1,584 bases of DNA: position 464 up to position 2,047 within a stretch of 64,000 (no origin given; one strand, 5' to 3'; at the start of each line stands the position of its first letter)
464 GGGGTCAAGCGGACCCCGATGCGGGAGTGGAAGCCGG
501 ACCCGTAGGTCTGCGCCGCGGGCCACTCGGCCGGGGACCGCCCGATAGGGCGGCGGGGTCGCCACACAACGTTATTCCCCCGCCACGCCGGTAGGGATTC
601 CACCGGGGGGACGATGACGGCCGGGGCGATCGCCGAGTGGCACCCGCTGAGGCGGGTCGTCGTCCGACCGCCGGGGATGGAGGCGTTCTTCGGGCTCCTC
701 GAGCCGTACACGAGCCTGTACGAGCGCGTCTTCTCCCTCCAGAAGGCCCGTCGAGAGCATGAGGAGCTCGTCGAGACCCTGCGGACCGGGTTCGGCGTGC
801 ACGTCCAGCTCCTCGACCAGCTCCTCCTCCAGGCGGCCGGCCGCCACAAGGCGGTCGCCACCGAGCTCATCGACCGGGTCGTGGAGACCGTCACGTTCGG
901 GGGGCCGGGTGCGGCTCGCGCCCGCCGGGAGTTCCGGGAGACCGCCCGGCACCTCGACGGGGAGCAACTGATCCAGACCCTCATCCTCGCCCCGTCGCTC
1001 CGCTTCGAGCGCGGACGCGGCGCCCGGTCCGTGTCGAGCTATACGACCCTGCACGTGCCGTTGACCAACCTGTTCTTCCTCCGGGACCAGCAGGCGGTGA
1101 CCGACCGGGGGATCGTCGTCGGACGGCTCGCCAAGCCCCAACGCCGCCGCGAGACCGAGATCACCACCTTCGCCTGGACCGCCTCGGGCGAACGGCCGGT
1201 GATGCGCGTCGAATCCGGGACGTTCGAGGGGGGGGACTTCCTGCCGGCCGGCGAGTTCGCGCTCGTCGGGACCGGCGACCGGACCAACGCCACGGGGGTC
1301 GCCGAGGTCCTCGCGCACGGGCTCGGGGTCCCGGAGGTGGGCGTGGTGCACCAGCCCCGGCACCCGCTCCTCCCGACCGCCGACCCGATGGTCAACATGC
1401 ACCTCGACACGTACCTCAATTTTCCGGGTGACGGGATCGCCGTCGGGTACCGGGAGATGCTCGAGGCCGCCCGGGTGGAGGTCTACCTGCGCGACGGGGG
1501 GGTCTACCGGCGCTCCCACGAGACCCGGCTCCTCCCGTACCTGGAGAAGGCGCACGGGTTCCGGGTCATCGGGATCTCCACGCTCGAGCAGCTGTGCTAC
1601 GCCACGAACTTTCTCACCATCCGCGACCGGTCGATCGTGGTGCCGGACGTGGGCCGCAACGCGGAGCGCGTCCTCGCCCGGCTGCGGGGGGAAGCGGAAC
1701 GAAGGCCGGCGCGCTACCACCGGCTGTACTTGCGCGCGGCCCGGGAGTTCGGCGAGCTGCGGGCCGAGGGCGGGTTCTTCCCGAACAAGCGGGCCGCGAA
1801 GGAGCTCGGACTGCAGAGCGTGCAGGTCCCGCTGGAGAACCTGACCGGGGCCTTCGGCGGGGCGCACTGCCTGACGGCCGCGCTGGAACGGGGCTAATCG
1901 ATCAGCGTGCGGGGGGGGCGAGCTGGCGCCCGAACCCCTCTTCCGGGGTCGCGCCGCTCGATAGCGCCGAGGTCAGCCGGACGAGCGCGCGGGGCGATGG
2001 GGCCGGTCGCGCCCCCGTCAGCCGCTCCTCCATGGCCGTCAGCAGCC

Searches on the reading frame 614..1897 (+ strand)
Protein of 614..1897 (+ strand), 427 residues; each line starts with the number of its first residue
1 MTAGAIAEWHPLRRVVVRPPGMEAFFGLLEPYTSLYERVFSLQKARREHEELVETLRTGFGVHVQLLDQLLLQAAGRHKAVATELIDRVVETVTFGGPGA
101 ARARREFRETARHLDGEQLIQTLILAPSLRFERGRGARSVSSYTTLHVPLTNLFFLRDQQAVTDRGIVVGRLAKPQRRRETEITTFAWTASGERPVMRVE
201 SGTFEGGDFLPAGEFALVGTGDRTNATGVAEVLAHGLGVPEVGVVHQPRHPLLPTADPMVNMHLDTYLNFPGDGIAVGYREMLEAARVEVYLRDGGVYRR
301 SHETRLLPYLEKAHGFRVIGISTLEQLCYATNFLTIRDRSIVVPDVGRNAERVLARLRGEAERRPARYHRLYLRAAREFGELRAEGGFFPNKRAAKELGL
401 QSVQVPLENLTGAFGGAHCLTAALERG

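Call 80: search_protein_families(library=pfam, proteins=[window:614-1897:+], max_evalue=0.0001)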
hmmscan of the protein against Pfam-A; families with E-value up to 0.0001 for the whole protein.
window:614-1897:+ (427 aa): 1 family
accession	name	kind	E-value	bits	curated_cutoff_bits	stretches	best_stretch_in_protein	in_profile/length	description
PF02274.22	ADI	-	5.7e-36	124.8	22.8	1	35-426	4-377/377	Arginine deiminase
